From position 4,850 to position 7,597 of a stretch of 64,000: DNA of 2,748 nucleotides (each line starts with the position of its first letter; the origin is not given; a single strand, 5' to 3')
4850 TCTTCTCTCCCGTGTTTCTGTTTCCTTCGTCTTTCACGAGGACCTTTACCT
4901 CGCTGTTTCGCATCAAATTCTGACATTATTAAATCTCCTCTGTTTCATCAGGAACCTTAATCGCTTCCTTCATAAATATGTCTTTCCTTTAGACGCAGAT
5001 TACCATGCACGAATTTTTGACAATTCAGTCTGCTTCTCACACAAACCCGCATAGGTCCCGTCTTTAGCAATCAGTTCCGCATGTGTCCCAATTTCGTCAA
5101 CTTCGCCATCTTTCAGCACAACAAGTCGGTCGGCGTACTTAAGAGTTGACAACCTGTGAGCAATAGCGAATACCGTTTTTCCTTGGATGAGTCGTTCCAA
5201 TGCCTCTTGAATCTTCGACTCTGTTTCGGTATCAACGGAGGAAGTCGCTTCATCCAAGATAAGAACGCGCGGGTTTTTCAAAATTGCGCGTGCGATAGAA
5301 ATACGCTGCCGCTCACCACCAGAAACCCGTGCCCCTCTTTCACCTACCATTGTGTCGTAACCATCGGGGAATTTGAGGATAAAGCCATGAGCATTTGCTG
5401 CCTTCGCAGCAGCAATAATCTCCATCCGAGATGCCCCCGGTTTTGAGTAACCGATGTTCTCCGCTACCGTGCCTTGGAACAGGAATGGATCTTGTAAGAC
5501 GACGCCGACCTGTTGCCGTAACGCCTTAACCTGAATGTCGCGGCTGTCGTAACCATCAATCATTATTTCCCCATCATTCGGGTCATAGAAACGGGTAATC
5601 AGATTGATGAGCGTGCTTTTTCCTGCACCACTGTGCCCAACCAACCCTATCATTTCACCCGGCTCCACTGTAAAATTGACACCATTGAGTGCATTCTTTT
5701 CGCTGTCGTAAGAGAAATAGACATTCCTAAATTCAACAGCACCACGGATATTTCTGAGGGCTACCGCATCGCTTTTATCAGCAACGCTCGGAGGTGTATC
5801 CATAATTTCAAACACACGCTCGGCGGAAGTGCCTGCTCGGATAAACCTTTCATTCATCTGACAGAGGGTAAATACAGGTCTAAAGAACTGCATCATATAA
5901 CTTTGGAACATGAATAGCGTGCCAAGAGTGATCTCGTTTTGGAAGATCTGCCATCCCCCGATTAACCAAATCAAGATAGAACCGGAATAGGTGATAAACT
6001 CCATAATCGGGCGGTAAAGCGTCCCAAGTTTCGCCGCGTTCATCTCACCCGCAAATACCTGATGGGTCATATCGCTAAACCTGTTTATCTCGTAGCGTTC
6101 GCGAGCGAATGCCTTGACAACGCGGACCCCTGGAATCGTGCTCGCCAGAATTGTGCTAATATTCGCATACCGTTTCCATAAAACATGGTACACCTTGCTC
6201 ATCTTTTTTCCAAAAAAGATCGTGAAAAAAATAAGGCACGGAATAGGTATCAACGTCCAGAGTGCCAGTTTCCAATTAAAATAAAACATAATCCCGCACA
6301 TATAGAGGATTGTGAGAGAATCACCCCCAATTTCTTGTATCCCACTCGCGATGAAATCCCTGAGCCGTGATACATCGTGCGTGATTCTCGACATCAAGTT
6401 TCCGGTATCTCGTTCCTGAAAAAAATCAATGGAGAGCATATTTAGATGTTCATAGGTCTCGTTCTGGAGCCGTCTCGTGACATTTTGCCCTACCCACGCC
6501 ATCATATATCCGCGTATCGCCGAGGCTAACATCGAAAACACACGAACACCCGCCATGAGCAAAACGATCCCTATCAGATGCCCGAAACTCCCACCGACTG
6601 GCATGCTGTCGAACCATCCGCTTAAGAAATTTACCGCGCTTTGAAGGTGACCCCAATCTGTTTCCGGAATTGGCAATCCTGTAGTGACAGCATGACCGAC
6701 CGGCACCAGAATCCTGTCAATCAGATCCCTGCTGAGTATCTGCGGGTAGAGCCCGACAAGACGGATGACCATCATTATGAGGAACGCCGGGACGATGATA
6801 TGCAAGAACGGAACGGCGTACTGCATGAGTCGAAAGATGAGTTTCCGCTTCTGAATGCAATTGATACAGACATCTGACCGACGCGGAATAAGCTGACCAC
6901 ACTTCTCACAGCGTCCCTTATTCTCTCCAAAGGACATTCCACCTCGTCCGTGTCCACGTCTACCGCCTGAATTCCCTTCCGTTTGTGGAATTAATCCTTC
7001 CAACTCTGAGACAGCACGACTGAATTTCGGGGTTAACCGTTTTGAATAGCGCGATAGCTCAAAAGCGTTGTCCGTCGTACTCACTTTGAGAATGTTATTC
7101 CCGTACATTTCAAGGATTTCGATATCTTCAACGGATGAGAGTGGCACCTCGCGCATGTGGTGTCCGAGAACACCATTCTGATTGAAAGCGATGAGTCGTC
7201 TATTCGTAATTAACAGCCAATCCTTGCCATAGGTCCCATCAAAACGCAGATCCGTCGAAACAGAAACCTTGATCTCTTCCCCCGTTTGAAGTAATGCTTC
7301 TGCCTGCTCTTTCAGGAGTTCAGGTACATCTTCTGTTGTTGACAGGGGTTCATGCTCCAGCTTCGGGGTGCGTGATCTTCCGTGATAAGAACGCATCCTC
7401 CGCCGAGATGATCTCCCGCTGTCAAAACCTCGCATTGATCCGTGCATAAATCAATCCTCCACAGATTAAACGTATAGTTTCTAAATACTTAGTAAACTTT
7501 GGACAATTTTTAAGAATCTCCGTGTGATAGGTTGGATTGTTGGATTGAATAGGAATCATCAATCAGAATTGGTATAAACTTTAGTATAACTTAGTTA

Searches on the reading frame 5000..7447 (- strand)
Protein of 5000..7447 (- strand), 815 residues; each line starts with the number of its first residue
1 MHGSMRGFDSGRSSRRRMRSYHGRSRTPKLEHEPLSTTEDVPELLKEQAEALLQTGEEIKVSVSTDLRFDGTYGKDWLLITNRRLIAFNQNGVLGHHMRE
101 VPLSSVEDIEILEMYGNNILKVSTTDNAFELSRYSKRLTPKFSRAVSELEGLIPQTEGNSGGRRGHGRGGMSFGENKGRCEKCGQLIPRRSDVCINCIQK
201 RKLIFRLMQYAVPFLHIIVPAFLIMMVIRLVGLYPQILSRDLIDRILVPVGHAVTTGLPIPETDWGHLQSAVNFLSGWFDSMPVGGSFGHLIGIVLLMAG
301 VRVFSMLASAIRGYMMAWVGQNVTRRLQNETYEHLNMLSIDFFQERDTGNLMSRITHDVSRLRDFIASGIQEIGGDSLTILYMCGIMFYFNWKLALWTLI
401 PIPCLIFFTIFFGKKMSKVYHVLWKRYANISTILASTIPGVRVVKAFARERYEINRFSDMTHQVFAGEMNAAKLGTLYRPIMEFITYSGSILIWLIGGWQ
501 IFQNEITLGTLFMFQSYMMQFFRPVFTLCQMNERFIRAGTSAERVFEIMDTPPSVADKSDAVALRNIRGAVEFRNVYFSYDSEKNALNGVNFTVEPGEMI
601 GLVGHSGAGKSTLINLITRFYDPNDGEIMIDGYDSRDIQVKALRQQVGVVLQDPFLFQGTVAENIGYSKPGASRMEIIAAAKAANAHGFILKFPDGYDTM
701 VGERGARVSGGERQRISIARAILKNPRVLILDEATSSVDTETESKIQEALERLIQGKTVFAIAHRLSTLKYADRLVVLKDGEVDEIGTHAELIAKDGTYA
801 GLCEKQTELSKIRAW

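Call 7: search_protein_families(library=pfam, proteins=[window:5000-7447:-])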
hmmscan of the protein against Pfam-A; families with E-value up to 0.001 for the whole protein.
window:5000-7447:- (815 aa): 4 families
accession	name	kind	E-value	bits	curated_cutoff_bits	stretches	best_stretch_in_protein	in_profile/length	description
PF00664.28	ABC_membrane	-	1.1e-52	179.8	28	1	274-525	21-274/274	ABC transporter transmembrane region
PF00005.33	ABC_tran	-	9.9e-37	127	25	1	587-736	1-137/137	ABC transporter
PF14470.12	bPH_3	-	8e-06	26.7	23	1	53-147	1-94/95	Bacterial PH domain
PF03193.22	RsgA_GTPase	-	0.00041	20.7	30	1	581-618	91-127/174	RsgA GTPase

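Call 58: search_protein_families(library=ncbifam, proteins=[window:5000-7447:-], max_evalue=0.00001)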
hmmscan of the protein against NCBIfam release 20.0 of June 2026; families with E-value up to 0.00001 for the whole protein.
window:5000-7447:- (815 aa): 186 families (the best 25 are shown)
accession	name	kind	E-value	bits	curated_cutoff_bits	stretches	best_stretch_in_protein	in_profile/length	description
NF052233.1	CphA_assoc_ABC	equivalog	7.4e-193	642.9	880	2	300-808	238-745/766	cyanophycin metabolism-associated ABC transporter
TIGR02203.1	MsbA_lipidA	equivalog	1.7e-139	465.9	602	1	205-805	3-568/572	lipid A export permease/ATP-binding protein MsbA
TIGR02204.1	MsbA_rel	hypoth_equivalog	1.3e-128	430.2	780.4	1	294-806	60-575/576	ABC transporter, permease/ATP-binding protein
TIGR00958.1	3a01208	subfamily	4.8e-124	415.2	874.6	1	290-802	199-710/711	antigen peptide transporter 2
TIGR01846.1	type_I_sec_HlyB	subfamily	3.5e-122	409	725.55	1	280-808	167-694/694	type I secretion system permease/ATPase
NF008381.0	PRK11176.1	equivalog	3.5e-118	395.5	867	1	295-806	68-579/582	lipid A ABC transporter ATP-binding protein/permease MsbA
NF045513.1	HepA_fam_ABC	equivalog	3.2e-116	389.2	725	1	295-798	101-601/610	heterocyst formation ABC transporter subunit HepA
NF010178.0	PRK13657.1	equivalog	3.9e-112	375.6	733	1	292-806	56-570/588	glucan ABC transporter ATP-binding protein/ permease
TIGR03375.1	type_I_sec_LssB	subfamily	3.9e-100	336.1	693.1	1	299-794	196-690/696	type I secretion system permease/ATPase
TIGR03796.1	NHLM_micro_ABC1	equivalog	9.3e-99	331.5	853.3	1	280-802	182-708/710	NHLP family bacteriocin export ABC transporter peptidase/permease/ATPase subunit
NF008055.0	PRK10789.1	equivalog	2.9e-95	319.9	845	1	320-805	85-570/590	SmdA family multidrug ABC transporter permease/ATP-binding protein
TIGR03797.1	NHLM_micro_ABC2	equivalog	2.5e-92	310.5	709.4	1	289-806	173-685/686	NHLP bacteriocin export ABC transporter permease/ATPase subunit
TIGR01193.1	bacteriocin_ABC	subfamily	1.3e-89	301.6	523.85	1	295-804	199-707/708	peptide cleavage/export ABC transporter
TIGR02857.1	CydD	equivalog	4.1e-86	290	435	1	290-778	42-529/529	thiol reductant ABC exporter subunit CydD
TIGR01192.1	chvA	subfamily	1.6e-83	281.3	585.4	1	327-804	91-568/585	glucan export ABC transporter ATP-binding protein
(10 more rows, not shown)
